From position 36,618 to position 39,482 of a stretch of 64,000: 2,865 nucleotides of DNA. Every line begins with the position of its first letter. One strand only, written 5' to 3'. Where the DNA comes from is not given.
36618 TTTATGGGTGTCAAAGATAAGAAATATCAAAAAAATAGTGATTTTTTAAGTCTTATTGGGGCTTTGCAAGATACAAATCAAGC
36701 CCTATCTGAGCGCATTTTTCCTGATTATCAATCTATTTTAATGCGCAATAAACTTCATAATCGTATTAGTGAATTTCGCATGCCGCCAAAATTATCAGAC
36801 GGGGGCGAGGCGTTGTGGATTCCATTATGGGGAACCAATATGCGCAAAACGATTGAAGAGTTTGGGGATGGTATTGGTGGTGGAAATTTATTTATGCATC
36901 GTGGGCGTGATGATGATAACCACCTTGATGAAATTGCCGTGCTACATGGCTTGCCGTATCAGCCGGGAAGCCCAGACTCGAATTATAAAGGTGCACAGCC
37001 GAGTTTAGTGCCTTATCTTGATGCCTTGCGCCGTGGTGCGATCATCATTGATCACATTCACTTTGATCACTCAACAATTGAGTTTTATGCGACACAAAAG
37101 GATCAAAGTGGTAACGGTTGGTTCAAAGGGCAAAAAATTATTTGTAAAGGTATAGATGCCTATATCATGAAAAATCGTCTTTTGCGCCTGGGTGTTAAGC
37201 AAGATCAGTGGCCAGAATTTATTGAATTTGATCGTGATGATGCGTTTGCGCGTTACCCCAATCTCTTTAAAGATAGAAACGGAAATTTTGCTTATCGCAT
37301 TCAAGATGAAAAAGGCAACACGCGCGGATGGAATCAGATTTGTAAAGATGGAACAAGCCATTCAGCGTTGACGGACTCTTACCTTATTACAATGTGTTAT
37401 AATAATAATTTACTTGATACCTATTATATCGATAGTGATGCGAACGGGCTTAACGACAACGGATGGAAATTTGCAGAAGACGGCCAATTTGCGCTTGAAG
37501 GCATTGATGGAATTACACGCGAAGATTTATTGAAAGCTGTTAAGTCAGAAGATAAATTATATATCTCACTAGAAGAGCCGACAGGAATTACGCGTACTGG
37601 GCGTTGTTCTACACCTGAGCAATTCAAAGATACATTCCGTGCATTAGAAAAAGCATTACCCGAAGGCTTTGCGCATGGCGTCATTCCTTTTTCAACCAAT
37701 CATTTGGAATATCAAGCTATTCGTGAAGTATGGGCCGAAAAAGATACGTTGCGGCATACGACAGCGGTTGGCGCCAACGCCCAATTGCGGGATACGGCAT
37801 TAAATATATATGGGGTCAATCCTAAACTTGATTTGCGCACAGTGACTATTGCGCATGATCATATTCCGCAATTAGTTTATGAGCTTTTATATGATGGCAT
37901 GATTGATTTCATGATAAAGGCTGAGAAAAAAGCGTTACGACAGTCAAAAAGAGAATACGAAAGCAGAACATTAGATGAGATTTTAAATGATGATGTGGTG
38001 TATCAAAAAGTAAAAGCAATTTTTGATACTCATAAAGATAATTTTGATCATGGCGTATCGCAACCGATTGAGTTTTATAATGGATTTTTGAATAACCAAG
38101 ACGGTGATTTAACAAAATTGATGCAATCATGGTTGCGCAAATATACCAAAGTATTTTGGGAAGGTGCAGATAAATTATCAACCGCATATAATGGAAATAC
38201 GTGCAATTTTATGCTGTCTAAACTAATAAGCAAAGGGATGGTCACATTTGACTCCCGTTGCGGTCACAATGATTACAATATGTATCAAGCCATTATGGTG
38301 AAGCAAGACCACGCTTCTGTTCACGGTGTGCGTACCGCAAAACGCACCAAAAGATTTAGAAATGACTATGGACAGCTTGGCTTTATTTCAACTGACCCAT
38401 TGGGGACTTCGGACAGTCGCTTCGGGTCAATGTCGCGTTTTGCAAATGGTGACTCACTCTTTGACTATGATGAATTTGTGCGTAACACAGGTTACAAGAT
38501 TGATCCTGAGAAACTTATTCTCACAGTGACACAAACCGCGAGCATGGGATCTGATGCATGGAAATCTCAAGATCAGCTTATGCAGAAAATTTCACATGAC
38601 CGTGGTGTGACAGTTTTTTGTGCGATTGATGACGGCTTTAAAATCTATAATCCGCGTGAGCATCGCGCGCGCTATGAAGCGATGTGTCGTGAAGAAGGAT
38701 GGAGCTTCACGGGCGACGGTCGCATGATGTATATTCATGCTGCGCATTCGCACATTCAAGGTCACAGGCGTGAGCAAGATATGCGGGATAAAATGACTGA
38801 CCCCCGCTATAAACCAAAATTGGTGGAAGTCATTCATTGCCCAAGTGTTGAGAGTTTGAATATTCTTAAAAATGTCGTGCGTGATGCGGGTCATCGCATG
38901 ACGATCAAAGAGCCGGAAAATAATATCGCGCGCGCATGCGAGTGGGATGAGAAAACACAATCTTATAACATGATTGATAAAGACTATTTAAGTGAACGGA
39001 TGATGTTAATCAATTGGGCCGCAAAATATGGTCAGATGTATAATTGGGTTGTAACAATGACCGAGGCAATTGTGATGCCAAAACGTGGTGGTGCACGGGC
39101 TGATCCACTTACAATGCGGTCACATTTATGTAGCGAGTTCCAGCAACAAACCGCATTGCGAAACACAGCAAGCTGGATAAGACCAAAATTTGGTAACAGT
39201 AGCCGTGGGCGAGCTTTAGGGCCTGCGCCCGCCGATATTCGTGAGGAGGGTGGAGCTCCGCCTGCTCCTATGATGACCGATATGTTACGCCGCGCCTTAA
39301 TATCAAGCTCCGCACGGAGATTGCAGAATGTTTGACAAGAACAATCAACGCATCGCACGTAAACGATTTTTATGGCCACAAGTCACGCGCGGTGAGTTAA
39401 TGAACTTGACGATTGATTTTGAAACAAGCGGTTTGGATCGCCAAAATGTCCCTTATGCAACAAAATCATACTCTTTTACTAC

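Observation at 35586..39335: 1249-aa protein with a stretched RNase J-like MBL/beta-CASP core behind a 400-aa unknown N-terminal region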

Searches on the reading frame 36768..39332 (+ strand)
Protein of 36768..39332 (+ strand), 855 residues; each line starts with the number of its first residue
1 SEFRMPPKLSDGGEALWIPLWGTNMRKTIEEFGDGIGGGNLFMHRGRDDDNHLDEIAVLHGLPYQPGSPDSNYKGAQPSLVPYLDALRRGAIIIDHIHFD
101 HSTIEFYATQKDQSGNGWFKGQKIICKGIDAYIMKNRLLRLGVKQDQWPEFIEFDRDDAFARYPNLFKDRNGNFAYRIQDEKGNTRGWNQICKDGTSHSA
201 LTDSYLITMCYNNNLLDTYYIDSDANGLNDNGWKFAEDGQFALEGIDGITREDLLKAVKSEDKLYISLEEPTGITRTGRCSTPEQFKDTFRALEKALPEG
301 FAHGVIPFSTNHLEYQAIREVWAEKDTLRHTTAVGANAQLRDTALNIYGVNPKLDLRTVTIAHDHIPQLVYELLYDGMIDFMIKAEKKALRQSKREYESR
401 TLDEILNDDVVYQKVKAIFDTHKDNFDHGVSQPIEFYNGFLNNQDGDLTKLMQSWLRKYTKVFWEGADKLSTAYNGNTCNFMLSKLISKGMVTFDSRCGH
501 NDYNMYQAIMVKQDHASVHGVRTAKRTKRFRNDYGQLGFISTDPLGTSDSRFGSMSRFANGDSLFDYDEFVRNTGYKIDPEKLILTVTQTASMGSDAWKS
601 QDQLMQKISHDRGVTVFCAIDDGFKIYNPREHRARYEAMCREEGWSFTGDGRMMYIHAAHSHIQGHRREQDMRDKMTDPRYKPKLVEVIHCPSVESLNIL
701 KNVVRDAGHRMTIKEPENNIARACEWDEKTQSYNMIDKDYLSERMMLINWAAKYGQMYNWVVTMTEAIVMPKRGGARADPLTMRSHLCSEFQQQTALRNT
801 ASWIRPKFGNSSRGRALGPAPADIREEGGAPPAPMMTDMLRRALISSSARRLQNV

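Call 39: predict_structure(alignment_id=A2)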
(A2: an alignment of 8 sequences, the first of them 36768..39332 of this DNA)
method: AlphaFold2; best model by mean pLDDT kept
length: 855 residues; sequences in the alignment: 8
mean_pLDDT: 74.0   pTM: 0.73
mean pLDDT of the five models: 74.0, 72.6, 71.9, 71.5, 69.0
residues with pLDDT >= 90: 222; 70-90: 366; 50-70: 103; < 50: 164
segments of 3 or more residues with pLDDT < 50: 27-37, 64-76, 99-102, 468-473, 544-551, 566-575, 742-744, 754-855
pLDDT, mean of each block of 10 residues (from residue 1): 72 88 52 49 91 89 45 45 81 68 57 72 86 80 83 92 92 93 93 76 87 92 78 92 87 87 91 81 89 91 76 79 89 70 72 81 87 90 91 75 86 90 83 82 82 88 59 66 89 85 90 83 56 77 44 65 52 52 83 63 87 89 89 93 91 88 81 93 90 84 95 82 90 84 52 48 43 32 28 28 32 36 33 34 39 36
secondary structure, 60 per line:
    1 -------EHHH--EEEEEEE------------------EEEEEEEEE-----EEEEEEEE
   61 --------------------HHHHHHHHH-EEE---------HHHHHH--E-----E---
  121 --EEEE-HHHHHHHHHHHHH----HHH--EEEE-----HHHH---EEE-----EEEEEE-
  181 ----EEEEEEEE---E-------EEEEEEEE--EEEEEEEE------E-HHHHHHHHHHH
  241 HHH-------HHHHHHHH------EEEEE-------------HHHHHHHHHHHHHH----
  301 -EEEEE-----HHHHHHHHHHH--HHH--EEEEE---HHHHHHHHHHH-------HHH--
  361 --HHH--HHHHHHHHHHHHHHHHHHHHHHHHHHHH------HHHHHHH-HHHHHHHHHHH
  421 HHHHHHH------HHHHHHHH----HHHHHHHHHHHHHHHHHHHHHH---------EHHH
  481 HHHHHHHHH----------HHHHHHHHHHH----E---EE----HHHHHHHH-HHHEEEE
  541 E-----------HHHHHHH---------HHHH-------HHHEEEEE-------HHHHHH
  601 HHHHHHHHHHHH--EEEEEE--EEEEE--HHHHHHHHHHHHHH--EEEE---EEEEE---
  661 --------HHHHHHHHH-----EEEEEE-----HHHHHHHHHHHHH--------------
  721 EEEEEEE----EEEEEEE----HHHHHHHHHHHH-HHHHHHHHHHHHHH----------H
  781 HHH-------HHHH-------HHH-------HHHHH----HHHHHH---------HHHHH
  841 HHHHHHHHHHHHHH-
elements in order (helices of 4 or more, strands of 3 or more residues): E14-20 E39-47 E53-60 H81-89 E91-93 H103-108 E123-126 H128-140 E150-153 H159-162 E166-168 E174-179 E185-192 E204-211 E214-221 H230-243 H251-258 E265-269 H283-296 E302-306 H312-322 E330-334 H338-348 H368-395 H402-408 H410-427 H434-441 H446-467 H478-489 H500-510 H525-532 E537-541 H553-559 H569-572 E583-587 H595-612 E615-620 E623-627 H630-643 E646-649 E653-657 H669-677 E683-688 H694-706 E721-727 E732-738 H743-754 H756-769 H780-783 H791-794 H812-816 H821-826 H836-854
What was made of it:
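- The AF2 model has pLDDT < 50 exactly at residues 493-496 of the HxHxDH loop, and the alignment behind it is shallow (8 sequences; call 39). The region around HxHxDH has low model confidence (call 39).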

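Call 41: fold_search(model_id=the predicted structure, library=pdb)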
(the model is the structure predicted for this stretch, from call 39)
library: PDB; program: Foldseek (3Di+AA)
matches with E <= 10: 414; with E <= 0.001: 42
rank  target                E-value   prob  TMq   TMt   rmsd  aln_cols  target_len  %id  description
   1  9a5v_B                3.2e-11  1.00  0.37  0.54  17.2       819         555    8  Integrative model of RNJ2-RNJ1 by crosslinking MS and deep learning (released 2024-09-18)
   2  3bk2                  1.0e-10  1.00  0.41  0.61  10.6       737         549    8  Crystal Structure Analysis of the RNase J/UMP complex (released 2008-01-22)
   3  3t3n_A                4.5e-10  1.00  0.38  0.56  10.1       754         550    8  Molecular basis for the recognition and cleavage of RNA (UUCCGU) by the bifunctional 5'-3' exo/endoribonuclease RNase  (released 2011-10-19)
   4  3bk1                  6.2e-10  1.00  0.40  0.60  10.8       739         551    9  Crystal Structure Analysis of RNase J (released 2008-01-22)
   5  4xww_A                7.7e-10  1.00  0.40  0.60  11.1       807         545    9  Crystal structure of RNase J complexed with RNA (released 2015-12-16)
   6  8yyi                  8.5e-10  1.00  0.37  0.68   8.8       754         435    8  RNase J2 mutant E166A (released 2025-02-12)
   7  3zq4_C                1.2e-09  1.00  0.39  0.59   9.7       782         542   10  Unusual, dual endo- and exo-nuclease activity in the degradosome explained by crystal structure analysis of RNase J1 (released 2011-09-14)
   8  3zq4_A                1.2e-09  1.00  0.38  0.56  16.5       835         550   10  Unusual, dual endo- and exo-nuclease activity in the degradosome explained by crystal structure analysis of RNase J1 (released 2011-09-14)
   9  4xwt_A                1.4e-09  1.00  0.39  0.59  13.6       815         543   10  Crystal structure of RNase J complexed with UMP (released 2015-12-16)
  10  8yyj_D                1.5e-09  1.00  0.35  0.63  11.7       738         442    8  RNase J2 mutant H80A (released 2025-02-12)
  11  8yyh                  1.7e-09  1.00  0.38  0.69   9.8       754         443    8  RNase J2 mutant H144A (released 2025-02-12)
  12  3zq4_D                2.4e-09  1.00  0.38  0.58   8.3       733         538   10  Unusual, dual endo- and exo-nuclease activity in the degradosome explained by crystal structure analysis of RNase J1 (released 2011-09-14)
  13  3zq4_E                2.4e-09  1.00  0.37  0.56  16.1       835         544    9  Unusual, dual endo- and exo-nuclease activity in the degradosome explained by crystal structure analysis of RNase J1 (released 2011-09-14)
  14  8yyj_A                2.5e-09  1.00  0.37  0.67  10.9       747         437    8  RNase J2 mutant H80A (released 2025-02-12)
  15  8yyj_C                3.8e-09  1.00  0.37  0.67  10.9       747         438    8  RNase J2 mutant H80A (released 2025-02-12)
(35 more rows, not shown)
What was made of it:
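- On Metallo-beta-lactamase (MBL) superfamily: The predicted fold matches MBL nucleases (call 41).
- On Beta-CASP nucleases: All 42 fold matches with E <= 0.001 are beta-CASP proteins (call 41).
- Closest known: Archaeal aCPSF1/FttA and eukaryotic CPSF73. Same: Beta-CASP RNases with His at motif C. They are the second tier of fold matches (E 5e-6 to 2e-3, call 41).
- Fold: the AF2 model (pLDDT 74, pTM 0.73; call 39) matches RNase J first, with 35 chains at E 3e-11 to 8e-7, followed by aCPSF/FttA and CPSF73 (call 41). The sequence is extremely divergent from active relatives (8-10% identity in Foldseek alignments, call 41). All significant structural matches are beta-CASP nucleases (call 41).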

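Call 44: search_protein_families(library=pfam, alignment_id=A2, max_evalue=10)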
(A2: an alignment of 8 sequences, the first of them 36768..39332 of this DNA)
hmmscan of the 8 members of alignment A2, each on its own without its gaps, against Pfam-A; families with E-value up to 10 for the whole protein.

A. member 1, window:36768-39332:+ (855 aa): 0 families

B. families by the number of members that match (of 8 scanned): 5 families
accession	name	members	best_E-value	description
PF12706.13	Lactamase_B_2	4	0.0019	Beta-lactamase superfamily domain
PF21959.2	DUF6923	1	0.038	Repeat of unknown function (DUF6923)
PF25790.1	BCD1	1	0.089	BCD1 domain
PF06200.19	tify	1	0.36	tify domain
PF10392.15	COG5_N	1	1.3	Conserved oligomeric Golgi complex subunit 5, N-terminal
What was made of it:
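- The only Pfam hints for close relatives are the generic Lactamase_B_2 (call 44).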

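Call 46: search_protein_representatives(alignment_id=A2)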
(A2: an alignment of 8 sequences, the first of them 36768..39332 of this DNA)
Query: 8 sequences, 865 profile positions. Proteins with E-value up to 0.001 (for the whole library): 82; up to 1e-10: 75; up to 1e-30: 51. The best 82 are listed.
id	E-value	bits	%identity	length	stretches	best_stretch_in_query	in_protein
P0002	0.0e+00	1449.6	-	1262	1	1-855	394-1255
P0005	0.0e+00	1375.2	-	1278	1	1-864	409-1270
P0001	0.0e+00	1342.3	-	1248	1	2-863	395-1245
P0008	0.0e+00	1246.5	-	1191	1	4-851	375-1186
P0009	0.0e+00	1212.8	-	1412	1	2-848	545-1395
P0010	0.0e+00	1116.5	-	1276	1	2-851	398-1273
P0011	0.0e+00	1085.6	-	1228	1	1-853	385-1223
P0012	0.0e+00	1056.0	-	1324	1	3-863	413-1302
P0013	2.4e-278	942.1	-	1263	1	2-856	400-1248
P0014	1.9e-276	935.9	-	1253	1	1-854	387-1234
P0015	1.4e-266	903.2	-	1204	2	2-394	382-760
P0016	3.6e-258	875.4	-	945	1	6-859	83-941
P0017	3.5e-257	872.2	-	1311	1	2-860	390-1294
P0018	1.0e-249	847.4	-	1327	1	1-863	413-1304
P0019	9.6e-238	807.8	-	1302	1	1-854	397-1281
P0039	1.1e-60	222.1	-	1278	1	15-747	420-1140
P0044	5.0e-50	186.8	-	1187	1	4-801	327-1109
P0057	2.4e-29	118.3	-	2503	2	5-413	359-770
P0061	1.7e-25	105.6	-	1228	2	543-828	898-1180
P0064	3.0e-22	94.9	-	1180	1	17-716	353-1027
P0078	5.1e-13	64.4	-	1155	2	267-815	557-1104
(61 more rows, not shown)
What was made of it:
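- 35586..36785 (+): N-terminal region, aa 1-~400. Two beta-sheet-plus-long-helix modules; fold unmatched. Present in nearly all family members (call 46).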

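Call 61: search_protein_families(library=pfam, proteins=[P0057, P0009, P0039, P0044, P0064, P0078, P0061], max_evalue=0.1)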
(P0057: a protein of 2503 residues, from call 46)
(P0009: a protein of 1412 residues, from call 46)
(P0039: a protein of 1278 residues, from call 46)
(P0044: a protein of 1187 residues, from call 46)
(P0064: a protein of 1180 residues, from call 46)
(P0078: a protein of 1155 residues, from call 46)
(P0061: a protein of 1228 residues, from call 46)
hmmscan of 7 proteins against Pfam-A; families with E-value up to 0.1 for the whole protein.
P0057 (2503 aa): 2 families
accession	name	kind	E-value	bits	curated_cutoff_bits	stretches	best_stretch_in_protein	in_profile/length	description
PF22505.1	RNase_J_b_CASP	-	8.5e-05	22.8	27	1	827-907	58-123/126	Ribonuclease J, beta-CASP domain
PF12706.13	Lactamase_B_2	-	0.015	15.4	27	1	445-494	34-82/200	Beta-lactamase superfamily domain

P0009 (1412 aa): 1 family
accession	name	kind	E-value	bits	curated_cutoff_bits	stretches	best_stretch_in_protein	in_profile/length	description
PF04281.18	Tom22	-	0.064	13.5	28.7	0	104-159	36-84/141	Mitochondrial import receptor subunit Tom22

P0039 (1278 aa): 1 family
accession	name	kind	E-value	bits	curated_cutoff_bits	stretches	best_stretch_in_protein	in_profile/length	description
PF12706.13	Lactamase_B_2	-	0.0057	16.7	27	1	467-551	3-81/200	Beta-lactamase superfamily domain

P0044 (1187 aa): 2 families
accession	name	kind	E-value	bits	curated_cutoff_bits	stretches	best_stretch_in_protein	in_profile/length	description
PF12706.13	Lactamase_B_2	-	0.03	14.4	27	0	404-461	24-80/200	Beta-lactamase superfamily domain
PF22505.1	RNase_J_b_CASP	-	0.034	14.4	27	0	867-932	72-123/126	Ribonuclease J, beta-CASP domain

P0064 (1180 aa): 3 families
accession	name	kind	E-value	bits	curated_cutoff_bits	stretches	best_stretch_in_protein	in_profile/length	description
PF12706.13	Lactamase_B_2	-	0.0041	17.2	27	1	410-456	24-75/200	Beta-lactamase superfamily domain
PF22505.1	RNase_J_b_CASP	-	0.014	15.7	27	0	609-657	7-55/126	Ribonuclease J, beta-CASP domain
PF13483.12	Lactamase_B_3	-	0.042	14.3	24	0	375-429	8-51/160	Beta-lactamase superfamily domain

P0078 (1155 aa): 2 families
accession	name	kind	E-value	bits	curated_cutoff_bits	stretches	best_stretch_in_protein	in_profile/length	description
PF12706.13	Lactamase_B_2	-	4.3e-05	23.6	27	1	389-436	29-78/200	Beta-lactamase superfamily domain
PF00753.33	Lactamase_B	-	0.0025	18.2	22.7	1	390-420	43-73/196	Metallo-beta-lactamase superfamily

P0061 (1228 aa): 1 family
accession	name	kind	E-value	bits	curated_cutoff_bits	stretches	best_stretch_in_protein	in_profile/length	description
PF10805.13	DUF2730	-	0.047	14.2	24.9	0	610-660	41-92/102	Protein of unknown function (DUF2730)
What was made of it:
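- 37548..38735 (+): Beta-CASP domain (aa ~655-1050) inserted in the MBL fold. RNase_J_b_CASP is sub-threshold in relatives (call 61).
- On Metallo-beta-lactamase (MBL) superfamily: Relatives give only sub-threshold Lactamase_B_2 hits (E 0.002 to 4e-5, below the 27-bit cut-off; calls 44, 61).
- On RNase J: RNase_J_b_CASP scores E 8.5e-5 in P0057 (call 61).
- Weak independent Pfam hits in relatives: Lactamase_B_2 and RNase_J_b_CASP (calls 44, 61).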

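Call 66: find_encoding_contigs(protein=P0057, flank=10000, max_places=2)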
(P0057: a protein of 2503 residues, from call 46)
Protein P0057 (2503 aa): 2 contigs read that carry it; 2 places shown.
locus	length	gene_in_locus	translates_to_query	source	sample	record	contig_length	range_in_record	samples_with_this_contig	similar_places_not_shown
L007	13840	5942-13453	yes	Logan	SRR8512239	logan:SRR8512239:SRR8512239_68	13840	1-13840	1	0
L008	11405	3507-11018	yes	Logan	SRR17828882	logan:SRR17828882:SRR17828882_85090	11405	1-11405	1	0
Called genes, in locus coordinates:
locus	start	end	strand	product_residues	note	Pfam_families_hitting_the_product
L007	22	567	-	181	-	PF01035:DNA_binding_1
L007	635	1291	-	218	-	PF01656:CbiA, PF02374:ArsA_ATPase (weak), PF06564:CBP_BcsQ (faint), PF07015:VirC1 (weak), PF09140:MipZ, PF10609:ParA, PF13614:AAA_31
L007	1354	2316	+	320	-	PF01300:Sua5_yciO_yrdC, PF03481:Sua5_C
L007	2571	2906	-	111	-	-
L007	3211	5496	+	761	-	-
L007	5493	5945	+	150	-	-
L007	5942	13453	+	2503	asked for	-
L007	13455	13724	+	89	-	-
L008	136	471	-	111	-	-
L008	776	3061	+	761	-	-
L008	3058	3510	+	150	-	-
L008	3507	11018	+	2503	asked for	-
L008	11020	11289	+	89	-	-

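Call 77: find_encoding_contigs(protein=P0064, flank=10000, max_places=2)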
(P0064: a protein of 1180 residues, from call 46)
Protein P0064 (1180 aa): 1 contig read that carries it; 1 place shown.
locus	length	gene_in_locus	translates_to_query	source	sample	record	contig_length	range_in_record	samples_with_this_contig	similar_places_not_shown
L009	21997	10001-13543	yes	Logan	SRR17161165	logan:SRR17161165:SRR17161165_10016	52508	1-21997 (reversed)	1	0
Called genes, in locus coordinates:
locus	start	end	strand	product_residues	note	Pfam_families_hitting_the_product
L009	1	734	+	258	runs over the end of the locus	PF01416:PseudoU_synth_1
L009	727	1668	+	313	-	PF13480:Acetyltransf_6 (weak)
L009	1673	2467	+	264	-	PF11306:DUF3108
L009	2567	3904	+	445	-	PF00483:NTP_transferase, PF01128:IspD, PF12804:NTP_transf_3, PF00132:Hexapep (weak), PF25084:LbH_EIF2B (weak), PF00132:Hexapep, PF25087:GMPPB_C, PF00132:Hexapep, +1 more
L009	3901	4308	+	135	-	-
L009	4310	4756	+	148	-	-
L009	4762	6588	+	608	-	PF13522:GATase_6, PF13537:GATase_7, PF01380:SIS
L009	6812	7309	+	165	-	-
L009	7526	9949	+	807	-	-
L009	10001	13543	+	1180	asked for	-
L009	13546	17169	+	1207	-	-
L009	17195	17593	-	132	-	-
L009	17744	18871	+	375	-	PF00108:Thiolase_N, PF02803:Thiolase_C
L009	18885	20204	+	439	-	PF01266:DAO, PF01946:Thi4 (weak), PF13450:NAD_binding_8, PF13738:Pyr_redox_3 (faint)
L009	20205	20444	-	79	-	-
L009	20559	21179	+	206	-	PF11814:DUF3335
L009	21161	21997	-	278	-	?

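Call 78: find_encoding_contigs(protein=P0044, flank=10000, max_places=2)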
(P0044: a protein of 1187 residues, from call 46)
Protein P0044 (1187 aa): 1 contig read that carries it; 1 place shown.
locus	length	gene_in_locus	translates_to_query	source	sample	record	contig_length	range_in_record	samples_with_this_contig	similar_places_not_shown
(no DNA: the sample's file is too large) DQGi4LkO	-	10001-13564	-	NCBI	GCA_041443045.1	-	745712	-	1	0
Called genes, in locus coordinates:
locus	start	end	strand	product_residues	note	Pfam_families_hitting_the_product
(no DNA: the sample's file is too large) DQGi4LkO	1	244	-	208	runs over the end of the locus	PF22769:DCD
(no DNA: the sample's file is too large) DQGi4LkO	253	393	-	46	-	-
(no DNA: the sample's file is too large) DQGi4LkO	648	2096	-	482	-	PF02518:HATPase_c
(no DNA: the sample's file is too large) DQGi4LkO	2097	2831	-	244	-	PF00072:Response_reg, PF00486:Trans_reg_C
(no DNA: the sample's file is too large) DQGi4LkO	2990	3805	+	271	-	PF06629:MipA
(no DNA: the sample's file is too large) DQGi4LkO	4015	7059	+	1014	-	PF00989:PAS, PF08448:PAS_4, PF13188:PAS_8, PF13426:PAS_9, PF08447:PAS_3, PF01590:GAF, PF13185:GAF_2, PF00512:HisKA, +3 more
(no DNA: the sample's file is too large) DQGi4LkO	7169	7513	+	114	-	-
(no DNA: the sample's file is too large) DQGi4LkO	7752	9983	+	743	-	-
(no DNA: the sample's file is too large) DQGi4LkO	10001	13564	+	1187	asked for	-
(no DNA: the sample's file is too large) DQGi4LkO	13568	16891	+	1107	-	-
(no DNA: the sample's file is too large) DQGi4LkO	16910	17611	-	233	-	PF01025:GrpE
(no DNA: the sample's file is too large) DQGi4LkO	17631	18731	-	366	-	PF01628:HrcA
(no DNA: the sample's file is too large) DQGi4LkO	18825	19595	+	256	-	PF01138:RNase_PH, PF03725:RNase_PH_C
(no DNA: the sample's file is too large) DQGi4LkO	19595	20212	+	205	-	PF01725:Ham1p_like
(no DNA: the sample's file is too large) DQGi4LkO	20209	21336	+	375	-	PF04055:Radical_SAM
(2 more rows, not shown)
